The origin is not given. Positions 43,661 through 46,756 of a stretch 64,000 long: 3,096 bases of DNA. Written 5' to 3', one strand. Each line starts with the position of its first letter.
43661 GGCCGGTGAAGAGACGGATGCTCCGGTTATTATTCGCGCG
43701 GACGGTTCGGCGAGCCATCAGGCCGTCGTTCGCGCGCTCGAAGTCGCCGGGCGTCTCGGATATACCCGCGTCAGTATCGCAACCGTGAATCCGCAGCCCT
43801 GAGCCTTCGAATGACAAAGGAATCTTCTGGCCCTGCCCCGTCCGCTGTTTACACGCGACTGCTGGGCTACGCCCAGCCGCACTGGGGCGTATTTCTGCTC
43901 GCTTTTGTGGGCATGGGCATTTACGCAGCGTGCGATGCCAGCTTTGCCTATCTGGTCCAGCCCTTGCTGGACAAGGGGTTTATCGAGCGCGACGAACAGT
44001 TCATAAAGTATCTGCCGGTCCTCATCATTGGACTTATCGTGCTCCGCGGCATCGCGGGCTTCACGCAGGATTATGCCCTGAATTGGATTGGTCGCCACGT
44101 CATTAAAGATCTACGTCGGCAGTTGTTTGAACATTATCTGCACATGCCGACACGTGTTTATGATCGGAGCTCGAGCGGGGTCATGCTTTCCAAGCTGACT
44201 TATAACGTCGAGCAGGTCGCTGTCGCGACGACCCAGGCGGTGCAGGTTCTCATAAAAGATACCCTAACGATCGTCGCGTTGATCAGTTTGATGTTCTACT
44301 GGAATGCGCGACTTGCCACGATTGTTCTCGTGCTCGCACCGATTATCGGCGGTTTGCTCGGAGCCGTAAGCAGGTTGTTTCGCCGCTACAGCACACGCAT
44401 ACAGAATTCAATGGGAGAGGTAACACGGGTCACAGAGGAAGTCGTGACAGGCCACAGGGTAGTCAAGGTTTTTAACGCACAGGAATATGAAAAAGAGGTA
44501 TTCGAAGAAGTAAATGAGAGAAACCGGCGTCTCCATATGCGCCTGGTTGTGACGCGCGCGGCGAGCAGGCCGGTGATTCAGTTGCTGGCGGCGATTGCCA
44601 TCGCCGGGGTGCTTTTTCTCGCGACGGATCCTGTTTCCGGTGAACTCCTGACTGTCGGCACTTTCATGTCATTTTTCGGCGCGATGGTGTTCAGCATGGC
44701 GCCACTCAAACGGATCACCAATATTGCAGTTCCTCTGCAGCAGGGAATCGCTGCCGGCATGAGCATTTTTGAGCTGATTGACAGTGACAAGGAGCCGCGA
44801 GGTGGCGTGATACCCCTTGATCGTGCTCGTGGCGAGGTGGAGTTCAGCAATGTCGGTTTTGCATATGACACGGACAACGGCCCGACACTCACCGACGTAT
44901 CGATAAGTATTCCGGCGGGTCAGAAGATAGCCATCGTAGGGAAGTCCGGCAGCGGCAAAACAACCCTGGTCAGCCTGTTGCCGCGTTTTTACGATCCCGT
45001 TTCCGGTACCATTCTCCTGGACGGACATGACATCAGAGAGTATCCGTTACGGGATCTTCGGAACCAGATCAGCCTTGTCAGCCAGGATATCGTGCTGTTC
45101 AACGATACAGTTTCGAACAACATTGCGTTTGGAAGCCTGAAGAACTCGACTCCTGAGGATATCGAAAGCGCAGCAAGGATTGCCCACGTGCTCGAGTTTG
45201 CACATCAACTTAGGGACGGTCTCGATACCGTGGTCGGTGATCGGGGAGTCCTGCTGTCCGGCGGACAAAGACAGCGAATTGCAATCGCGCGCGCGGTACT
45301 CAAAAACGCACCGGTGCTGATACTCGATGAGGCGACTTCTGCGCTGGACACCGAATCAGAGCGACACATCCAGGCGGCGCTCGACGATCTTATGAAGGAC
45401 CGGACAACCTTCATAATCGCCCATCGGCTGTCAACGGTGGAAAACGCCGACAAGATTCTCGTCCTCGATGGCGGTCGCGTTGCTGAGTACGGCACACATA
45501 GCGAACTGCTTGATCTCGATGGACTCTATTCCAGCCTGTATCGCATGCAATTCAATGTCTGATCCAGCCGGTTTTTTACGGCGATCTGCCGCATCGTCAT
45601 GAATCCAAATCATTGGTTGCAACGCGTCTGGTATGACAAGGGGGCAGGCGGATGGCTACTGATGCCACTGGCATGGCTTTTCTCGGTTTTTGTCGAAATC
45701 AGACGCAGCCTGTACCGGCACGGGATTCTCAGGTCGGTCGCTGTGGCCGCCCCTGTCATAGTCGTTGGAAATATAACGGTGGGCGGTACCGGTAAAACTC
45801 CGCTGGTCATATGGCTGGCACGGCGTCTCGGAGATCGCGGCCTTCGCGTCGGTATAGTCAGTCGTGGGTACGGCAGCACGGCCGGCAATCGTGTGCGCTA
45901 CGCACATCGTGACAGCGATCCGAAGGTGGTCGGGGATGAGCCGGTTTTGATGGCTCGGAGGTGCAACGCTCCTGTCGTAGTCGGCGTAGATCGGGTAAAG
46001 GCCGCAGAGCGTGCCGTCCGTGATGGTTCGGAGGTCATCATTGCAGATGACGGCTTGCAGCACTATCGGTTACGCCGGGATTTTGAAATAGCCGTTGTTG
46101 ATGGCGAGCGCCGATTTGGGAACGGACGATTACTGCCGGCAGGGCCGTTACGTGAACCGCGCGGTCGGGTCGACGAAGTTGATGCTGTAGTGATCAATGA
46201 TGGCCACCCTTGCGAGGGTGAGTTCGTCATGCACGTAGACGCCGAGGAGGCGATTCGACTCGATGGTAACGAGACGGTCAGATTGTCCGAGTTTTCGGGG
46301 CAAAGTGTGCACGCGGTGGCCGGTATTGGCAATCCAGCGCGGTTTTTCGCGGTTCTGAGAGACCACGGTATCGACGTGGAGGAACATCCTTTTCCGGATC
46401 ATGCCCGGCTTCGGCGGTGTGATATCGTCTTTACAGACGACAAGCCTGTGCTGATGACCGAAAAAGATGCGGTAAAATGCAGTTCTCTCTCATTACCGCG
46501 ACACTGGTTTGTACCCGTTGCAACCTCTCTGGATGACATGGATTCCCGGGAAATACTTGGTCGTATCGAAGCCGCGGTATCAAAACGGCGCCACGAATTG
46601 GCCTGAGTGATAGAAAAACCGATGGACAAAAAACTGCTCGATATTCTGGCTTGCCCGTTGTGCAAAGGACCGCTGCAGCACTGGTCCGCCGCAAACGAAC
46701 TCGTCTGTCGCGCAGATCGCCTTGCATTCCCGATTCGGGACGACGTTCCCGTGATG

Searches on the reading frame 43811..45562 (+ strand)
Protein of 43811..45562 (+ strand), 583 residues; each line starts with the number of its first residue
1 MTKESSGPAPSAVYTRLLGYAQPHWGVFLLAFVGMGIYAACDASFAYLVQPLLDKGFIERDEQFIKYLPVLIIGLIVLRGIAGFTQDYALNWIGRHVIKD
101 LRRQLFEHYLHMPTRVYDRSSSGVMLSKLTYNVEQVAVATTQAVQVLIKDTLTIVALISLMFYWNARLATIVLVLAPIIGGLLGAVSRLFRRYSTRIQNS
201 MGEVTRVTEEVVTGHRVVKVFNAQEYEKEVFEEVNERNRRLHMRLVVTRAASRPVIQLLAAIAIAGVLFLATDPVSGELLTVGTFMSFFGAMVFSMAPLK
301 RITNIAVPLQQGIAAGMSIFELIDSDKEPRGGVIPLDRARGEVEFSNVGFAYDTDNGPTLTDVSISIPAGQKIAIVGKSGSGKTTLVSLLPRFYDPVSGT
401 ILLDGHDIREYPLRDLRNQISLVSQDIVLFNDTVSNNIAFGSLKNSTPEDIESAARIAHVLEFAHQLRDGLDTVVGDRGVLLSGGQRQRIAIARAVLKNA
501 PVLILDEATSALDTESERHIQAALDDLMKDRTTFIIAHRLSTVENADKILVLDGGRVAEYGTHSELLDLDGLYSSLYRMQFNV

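Call 7: search_protein_families(library=pfam, proteins=[window:43811-45562:+], max_evalue=0.01)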
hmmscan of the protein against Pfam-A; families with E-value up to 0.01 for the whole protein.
window:43811-45562:+ (583 aa): 9 families
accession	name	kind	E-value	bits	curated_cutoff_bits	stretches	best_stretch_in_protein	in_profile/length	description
PF00664.28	ABC_membrane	-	3.1e-50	171.8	28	1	39-295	12-273/274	ABC transporter transmembrane region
PF00005.33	ABC_tran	-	4e-34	118.6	25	1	360-510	1-137/137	ABC transporter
PF02463.25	SMC_N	-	8e-09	35.7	40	1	425-550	135-209/220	RecF/RecN/SMC N terminal domain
PF01935.23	DUF87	-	2.6e-05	24.9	23.2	1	370-552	23-199/220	Helicase HerA, central domain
PF13401.12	AAA_22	-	0.00055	20.7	27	1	373-521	8-105/130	AAA domain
PF00270.35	DEAD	-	0.00074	19.7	26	1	368-532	12-152/167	DEAD/DEAH box helicase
PF13479.12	AAA_24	-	0.0061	16.9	27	0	370-393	2-25/195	AAA domain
PF06414.18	Zeta_toxin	-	0.0064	16.4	22.3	0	374-411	20-57/199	Zeta toxin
PF13555.12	AAA_29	-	0.0094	16.1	27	0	363-387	15-39/61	P-loop containing region of AAA domain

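Call 8: search_protein_families(library=ncbifam, proteins=[window:43811-45562:+], max_evalue=0.01)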
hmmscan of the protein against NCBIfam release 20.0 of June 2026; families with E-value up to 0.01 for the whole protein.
window:43811-45562:+ (583 aa): 191 families (the best 25 are shown)
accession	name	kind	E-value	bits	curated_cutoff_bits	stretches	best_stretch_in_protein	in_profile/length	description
TIGR02203.1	MsbA_lipidA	equivalog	1.3e-222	740.4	602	1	14-582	2-571/572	lipid A export permease/ATP-binding protein MsbA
NF008381.0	PRK11176.1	equivalog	6.5e-204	678.6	867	1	12-582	11-581/582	lipid A ABC transporter ATP-binding protein/permease MsbA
TIGR02204.1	MsbA_rel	hypoth_equivalog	4.5e-139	464.7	780.4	1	16-581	8-576/576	ABC transporter, permease/ATP-binding protein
NF045513.1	HepA_fam_ABC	equivalog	6.7e-120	401.3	725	1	67-581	96-610/610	heterocyst formation ABC transporter subunit HepA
TIGR00958.1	3a01208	subfamily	1.7e-115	386.9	874.6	1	12-576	147-710/711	antigen peptide transporter 2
NF052233.1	CphA_assoc_ABC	equivalog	1.3e-114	384.2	880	1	4-581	162-744/766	cyanophycin metabolism-associated ABC transporter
NF010178.0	PRK13657.1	equivalog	6.3e-105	351.8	733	1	103-581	93-571/588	glucan ABC transporter ATP-binding protein/ permease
TIGR01846.1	type_I_sec_HlyB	subfamily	1.2e-99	334.5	725.55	1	48-580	161-692/694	type I secretion system permease/ATPase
TIGR03796.1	NHLM_micro_ABC1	equivalog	8.9e-90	301.8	853.3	1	42-576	170-708/710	NHLP family bacteriocin export ABC transporter peptidase/permease/ATPase subunit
TIGR03375.1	type_I_sec_LssB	subfamily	6.6e-89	299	693.1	1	70-567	190-689/696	type I secretion system permease/ATPase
NF008056.1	PRK10790.1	equivalog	7.4e-87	292.2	746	1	15-581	12-576/584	SmdB family multidrug efflux ABC transporter permease/ATP-binding protein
TIGR03797.1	NHLM_micro_ABC2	equivalog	7e-86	289.2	709.4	1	96-580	206-685/686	NHLP bacteriocin export ABC transporter permease/ATPase subunit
TIGR02857.1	CydD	equivalog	6.6e-83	279.4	435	1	45-552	22-529/529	thiol reductant ABC exporter subunit CydD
TIGR01193.1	bacteriocin_ABC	subfamily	1.1e-81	275.3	523.85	1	46-578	176-707/708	peptide cleavage/export ABC transporter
TIGR01192.1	chvA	subfamily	1.5e-81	274.8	585.4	1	125-578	115-568/585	glucan export ABC transporter ATP-binding protein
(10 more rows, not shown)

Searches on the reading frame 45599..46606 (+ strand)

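Call 7: search_protein_families(library=pfam, proteins=[window:45599-46606:+], max_evalue=0.01)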
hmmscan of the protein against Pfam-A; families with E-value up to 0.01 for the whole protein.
window:45599-46606:+ (335 aa): 1 family
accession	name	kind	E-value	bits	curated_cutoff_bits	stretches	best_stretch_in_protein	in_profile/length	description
PF02606.20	LpxK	-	1.5e-104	350.1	27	1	19-320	3-323/328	Tetraacyldisaccharide-1-P 4'-kinase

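Call 8: search_protein_families(library=ncbifam, proteins=[window:45599-46606:+], max_evalue=0.01)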
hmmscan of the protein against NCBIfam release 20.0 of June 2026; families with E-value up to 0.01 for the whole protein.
window:45599-46606:+ (335 aa): 2 families
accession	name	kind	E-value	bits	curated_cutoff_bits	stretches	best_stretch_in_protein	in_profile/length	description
TIGR00682.1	lpxK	equivalog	3.4e-85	286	91.95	1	24-324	1-319/324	tetraacyldisaccharide 4'-kinase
NF001892.0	PRK00652.1-5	equivalog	1.5e-29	103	327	1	19-300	25-280/308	tetraacyldisaccharide 4'-kinase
